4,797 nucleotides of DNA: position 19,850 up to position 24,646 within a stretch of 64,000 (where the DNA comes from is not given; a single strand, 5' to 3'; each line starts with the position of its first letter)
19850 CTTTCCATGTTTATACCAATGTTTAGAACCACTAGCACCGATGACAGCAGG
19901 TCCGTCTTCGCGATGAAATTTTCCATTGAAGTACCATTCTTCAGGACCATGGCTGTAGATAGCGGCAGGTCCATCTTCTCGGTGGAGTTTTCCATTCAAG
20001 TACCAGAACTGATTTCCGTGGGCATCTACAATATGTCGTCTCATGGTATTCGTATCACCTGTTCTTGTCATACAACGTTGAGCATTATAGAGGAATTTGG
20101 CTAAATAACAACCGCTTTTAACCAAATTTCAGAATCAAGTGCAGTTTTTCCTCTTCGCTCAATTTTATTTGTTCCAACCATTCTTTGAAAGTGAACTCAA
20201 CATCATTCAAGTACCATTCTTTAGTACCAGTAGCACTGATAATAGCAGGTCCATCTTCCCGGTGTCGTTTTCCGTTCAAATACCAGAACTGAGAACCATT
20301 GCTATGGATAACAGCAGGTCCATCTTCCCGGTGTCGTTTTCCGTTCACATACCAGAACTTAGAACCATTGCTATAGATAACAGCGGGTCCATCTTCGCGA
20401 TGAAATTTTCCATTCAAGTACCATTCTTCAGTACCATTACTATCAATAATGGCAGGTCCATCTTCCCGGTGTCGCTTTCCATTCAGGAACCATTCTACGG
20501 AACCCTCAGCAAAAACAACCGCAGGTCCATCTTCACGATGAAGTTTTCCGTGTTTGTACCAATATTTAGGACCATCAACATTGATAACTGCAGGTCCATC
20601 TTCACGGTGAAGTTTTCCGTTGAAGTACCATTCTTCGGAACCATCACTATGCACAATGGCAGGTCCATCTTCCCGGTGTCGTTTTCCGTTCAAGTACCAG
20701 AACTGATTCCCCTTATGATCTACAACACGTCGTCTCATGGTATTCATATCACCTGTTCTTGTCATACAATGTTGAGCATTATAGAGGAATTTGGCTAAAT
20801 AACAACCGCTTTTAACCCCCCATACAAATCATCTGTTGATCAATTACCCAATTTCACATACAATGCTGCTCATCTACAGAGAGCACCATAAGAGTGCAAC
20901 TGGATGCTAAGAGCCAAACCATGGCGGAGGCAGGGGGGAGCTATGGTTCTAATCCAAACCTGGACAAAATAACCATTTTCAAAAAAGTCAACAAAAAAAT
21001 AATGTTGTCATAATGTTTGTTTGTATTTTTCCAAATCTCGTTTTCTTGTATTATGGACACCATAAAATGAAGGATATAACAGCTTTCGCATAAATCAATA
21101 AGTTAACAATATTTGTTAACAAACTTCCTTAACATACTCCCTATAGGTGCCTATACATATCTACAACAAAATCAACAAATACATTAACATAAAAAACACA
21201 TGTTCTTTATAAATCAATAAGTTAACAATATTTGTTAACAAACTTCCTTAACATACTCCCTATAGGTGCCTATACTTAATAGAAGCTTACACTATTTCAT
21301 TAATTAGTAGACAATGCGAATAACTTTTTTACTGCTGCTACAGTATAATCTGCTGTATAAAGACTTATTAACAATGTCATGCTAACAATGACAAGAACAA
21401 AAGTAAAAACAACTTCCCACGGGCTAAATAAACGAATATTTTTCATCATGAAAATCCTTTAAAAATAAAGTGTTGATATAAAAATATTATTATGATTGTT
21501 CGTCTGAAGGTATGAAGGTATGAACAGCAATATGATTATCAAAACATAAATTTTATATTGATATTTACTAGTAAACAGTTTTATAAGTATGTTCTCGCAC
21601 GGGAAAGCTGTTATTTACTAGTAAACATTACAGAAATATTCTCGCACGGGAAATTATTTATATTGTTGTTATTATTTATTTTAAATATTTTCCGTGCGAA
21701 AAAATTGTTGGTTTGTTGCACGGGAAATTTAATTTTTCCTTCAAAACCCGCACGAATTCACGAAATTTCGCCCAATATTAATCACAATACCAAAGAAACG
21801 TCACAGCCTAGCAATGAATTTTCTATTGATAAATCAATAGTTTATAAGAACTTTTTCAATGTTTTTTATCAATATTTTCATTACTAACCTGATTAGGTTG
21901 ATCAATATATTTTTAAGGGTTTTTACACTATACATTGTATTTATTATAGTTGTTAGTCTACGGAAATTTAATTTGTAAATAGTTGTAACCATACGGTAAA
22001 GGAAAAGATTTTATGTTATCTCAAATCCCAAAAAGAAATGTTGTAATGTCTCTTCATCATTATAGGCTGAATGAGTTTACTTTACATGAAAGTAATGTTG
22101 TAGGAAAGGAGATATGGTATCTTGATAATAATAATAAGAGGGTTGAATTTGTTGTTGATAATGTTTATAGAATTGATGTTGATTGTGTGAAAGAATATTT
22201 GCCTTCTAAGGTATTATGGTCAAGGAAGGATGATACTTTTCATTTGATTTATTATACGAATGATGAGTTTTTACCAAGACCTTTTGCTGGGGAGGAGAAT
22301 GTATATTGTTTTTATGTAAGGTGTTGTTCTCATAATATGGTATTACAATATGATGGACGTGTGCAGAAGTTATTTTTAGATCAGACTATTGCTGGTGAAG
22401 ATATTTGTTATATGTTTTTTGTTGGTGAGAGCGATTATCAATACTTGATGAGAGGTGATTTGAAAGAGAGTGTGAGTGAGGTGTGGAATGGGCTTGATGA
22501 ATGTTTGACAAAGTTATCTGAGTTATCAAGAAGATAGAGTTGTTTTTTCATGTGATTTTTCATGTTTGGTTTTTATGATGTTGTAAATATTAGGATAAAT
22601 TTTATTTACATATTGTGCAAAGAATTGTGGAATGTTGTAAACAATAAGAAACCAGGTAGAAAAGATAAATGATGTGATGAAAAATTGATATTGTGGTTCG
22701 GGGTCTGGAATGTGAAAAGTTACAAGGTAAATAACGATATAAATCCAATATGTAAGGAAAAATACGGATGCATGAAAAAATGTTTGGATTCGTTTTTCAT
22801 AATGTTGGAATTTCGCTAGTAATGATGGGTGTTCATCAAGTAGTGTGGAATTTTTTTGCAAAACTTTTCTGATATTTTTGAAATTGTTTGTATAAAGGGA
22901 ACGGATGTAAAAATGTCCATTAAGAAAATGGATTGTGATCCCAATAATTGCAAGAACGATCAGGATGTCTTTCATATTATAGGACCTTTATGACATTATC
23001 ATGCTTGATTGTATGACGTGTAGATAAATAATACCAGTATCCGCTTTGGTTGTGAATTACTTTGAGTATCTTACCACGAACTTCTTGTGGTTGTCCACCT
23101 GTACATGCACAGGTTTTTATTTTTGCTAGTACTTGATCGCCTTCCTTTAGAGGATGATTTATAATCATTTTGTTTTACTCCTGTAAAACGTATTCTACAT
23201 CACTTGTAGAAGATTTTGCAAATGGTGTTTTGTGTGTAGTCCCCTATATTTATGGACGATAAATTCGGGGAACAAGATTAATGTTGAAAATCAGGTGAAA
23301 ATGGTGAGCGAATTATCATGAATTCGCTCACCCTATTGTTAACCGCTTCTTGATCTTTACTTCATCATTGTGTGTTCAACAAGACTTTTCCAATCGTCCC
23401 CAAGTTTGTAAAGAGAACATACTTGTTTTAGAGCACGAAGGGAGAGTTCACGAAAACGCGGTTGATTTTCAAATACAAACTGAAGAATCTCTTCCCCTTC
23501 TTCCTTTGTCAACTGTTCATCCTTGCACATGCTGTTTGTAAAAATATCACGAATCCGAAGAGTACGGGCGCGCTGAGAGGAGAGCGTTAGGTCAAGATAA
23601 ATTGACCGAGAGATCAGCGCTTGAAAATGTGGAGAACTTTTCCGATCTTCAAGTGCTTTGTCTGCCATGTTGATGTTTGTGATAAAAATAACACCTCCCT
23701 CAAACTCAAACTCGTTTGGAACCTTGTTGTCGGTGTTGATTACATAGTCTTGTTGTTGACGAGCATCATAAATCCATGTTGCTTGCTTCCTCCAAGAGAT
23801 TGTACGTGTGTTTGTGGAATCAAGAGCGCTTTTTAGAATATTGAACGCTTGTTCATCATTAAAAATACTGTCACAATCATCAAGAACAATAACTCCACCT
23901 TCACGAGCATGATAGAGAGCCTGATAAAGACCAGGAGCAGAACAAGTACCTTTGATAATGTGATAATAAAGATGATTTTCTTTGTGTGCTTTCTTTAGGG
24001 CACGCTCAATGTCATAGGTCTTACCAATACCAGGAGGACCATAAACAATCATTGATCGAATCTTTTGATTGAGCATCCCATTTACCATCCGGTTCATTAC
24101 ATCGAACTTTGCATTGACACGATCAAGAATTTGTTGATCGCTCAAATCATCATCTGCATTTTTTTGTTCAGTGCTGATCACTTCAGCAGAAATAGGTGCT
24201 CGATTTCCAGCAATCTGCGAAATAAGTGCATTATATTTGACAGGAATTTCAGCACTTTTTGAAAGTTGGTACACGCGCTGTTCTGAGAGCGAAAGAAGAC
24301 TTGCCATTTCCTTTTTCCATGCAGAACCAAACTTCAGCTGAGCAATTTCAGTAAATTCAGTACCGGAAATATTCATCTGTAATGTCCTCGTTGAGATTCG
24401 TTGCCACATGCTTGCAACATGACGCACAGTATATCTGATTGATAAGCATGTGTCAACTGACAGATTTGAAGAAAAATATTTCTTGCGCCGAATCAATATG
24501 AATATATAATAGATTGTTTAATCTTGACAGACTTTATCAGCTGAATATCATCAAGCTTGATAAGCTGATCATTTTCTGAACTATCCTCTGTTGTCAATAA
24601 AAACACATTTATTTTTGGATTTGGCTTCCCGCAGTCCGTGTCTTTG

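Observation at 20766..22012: A 1.2-kb non-coding hub at the strand and composition switch, with perfect 67-bp repeats and an iteron cluster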

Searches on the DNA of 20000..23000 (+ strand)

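Call 7: search_dna_similar(query=window:20000-23000:+, collection=phages, mode=distant)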
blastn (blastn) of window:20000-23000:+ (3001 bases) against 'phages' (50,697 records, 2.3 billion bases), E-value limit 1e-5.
No match.

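Call 23: search_rna_families(source=window, start=20700, end=22100, threshold=evalue, max_evalue=10)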
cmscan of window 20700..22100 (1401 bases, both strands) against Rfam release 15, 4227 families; matches with E-value up to 10: 9.
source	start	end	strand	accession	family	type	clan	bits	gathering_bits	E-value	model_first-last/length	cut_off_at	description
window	21481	21559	+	RF01603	snoR29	Gene; snRNA; snoRNA; CD-box;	-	24.9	50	1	1-84/84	no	small nucleolar RNA snoR29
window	21586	21707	-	RF03926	MIR1435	Gene; miRNA;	-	21.1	94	3.4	1-186/186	no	MIR1435 microRNA precursor family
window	21632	21708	+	RF00053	mir-7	Gene; miRNA;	-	19.7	51.8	0.57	1-91/91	no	mir-7 microRNA precursor family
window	21642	21757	+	RF01661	ceN92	Gene; snRNA; snoRNA; HACA-box;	-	19.5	50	4.7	1-126/126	no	Caenorhabditis snoRNA ceN92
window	21069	21142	-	RF01169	SNORD112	Gene; snRNA; snoRNA; CD-box;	CL00069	17.9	58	2.8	1-77/77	no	Small nucleolar RNA SNORD112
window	21621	21720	+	RF00445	MIR399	Gene; miRNA;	-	17.5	57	0.96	1-117/117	no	mir-399 microRNA precursor family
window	21631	21710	+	RF00455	mir-15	Gene; miRNA;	CL00085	16.3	57.3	1.2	1-88/88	no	mir-15 microRNA precursor family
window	20956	21016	-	RF01158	SNORD108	Gene; snRNA; snoRNA; CD-box;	-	16.2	46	8.4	1-71/71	no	Small nucleolar RNA SNORD108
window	20992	21082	-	RF02762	C1_109596F_thermometer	Cis-reg; thermoregulator;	-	11.4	125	2.1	19-113/227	no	C1_109596F 5' UTR thermometer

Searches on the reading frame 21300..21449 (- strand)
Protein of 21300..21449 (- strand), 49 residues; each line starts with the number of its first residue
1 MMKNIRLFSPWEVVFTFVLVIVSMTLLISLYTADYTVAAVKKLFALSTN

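Call 13: search_protein_families(library=pfam, proteins=[window:21300-21449:-], max_evalue=0.01)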
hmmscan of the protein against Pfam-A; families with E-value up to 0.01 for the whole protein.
window:21300-21449:- (49 aa): 0 families

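Call 14: search_protein_families(library=phrogs, proteins=[window:21300-21449:-], max_evalue=0.01)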
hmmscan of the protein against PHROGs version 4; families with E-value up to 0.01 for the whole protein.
window:21300-21449:- (49 aa): 0 families

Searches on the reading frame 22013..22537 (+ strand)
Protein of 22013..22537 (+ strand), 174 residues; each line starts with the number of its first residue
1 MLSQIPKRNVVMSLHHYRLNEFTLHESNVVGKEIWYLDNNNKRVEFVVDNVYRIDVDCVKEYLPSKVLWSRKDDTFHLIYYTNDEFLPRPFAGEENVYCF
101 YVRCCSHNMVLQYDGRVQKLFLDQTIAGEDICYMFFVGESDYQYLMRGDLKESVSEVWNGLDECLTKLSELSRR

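Call 13: search_protein_families(library=pfam, proteins=[window:22013-22537:+], max_evalue=0.01)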
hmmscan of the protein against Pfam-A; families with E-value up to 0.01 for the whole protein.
window:22013-22537:+ (174 aa): 0 families

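Call 14: search_protein_families(library=phrogs, proteins=[window:22013-22537:+], max_evalue=0.01)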
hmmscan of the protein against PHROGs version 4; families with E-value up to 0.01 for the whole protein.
window:22013-22537:+ (174 aa): 0 families

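Call 16: search_dna_similar(query=window:22013-22537:+, collection=phages, mode=protein, max_evalue=0.001)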
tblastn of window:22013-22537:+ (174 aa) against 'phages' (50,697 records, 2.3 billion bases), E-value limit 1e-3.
No match.

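Call 25: find_encoding_contigs(protein=window:22013-22537:+, flank=10000, max_places=10)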
Protein window:22013-22537:+ (174 aa): 4 contigs read that carry it; 2 places shown.
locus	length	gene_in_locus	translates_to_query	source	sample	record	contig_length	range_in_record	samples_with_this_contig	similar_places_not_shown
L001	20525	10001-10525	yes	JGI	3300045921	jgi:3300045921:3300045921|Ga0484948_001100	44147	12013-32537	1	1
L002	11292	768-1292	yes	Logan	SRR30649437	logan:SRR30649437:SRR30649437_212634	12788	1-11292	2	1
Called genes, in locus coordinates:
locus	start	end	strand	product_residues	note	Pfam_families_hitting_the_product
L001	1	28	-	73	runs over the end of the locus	-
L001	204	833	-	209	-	-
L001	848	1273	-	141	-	-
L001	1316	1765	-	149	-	-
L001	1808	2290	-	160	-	-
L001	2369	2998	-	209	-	-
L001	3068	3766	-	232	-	-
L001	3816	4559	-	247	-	-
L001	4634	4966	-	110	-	-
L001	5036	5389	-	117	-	-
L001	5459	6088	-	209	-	-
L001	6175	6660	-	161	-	-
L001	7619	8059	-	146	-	-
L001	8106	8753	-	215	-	-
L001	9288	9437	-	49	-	-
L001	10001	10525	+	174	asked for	-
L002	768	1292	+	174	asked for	-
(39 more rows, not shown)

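Call 28: find_homologous_proteins(query=window:22013-22537:+, max_evalue=0.001)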
Query window:22013-22537:+ (174 aa): 1 proteins with E <= 0.001 among 9 candidates.
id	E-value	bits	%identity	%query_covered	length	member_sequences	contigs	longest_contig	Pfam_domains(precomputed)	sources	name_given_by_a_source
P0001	4.5e-113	393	98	100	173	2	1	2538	-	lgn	-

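Call 31: find_encoding_contigs(protein=P0001, flank=10000)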
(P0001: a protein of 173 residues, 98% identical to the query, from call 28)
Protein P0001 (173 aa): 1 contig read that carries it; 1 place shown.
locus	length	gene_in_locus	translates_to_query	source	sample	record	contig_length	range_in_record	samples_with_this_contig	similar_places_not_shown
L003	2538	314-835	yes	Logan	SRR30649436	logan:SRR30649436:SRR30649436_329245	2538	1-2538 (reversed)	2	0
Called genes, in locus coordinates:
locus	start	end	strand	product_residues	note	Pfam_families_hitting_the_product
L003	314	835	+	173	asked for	-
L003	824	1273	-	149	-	-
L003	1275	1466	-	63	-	-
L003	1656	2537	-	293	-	?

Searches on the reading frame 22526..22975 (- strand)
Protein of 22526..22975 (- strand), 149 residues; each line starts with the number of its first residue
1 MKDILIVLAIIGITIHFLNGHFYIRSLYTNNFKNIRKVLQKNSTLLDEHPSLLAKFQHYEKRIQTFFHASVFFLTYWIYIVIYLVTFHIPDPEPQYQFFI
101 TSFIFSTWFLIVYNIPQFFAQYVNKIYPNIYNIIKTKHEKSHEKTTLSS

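Call 13: search_protein_families(library=pfam, proteins=[window:22526-22975:-], max_evalue=0.01)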
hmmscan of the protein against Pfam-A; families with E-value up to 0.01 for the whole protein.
window:22526-22975:- (149 aa): 0 families

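Call 14: search_protein_families(library=phrogs, proteins=[window:22526-22975:-], max_evalue=0.01)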
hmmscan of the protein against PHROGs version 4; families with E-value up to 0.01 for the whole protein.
window:22526-22975:- (149 aa): 0 families

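Call 75: search_protein_families(library=pfam, proteins=[window:22526-22975:-], max_evalue=0.1)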
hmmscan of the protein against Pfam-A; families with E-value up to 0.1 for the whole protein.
window:22526-22975:- (149 aa): 1 family
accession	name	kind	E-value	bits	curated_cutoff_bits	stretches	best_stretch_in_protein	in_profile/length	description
PF02671.26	PAH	-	0.062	13.5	21.3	0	27-57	12-42/45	Paired amphipathic helix repeat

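Call 76: search_protein_families(library=phrogs, proteins=[window:22526-22975:-], max_evalue=0.01)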
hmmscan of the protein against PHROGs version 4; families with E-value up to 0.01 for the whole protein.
window:22526-22975:- (149 aa): 0 families

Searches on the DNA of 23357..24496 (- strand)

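Call 59: search_rna_families(sources=[L004, L074, L075, L006], threshold=gathering)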
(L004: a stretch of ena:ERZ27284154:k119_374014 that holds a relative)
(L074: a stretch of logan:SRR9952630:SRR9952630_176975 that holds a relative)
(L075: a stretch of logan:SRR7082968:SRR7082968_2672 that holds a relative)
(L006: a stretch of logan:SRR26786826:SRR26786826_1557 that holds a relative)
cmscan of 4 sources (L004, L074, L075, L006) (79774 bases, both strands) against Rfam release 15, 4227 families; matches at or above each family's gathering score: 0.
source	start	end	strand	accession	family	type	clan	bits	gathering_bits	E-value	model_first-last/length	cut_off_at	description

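Call 60: search_rna_families(source=L074, start=16640, end=18720, threshold=evalue, max_evalue=1)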
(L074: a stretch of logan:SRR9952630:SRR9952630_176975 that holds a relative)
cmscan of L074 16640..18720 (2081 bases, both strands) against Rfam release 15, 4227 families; matches with E-value up to 1: 0.
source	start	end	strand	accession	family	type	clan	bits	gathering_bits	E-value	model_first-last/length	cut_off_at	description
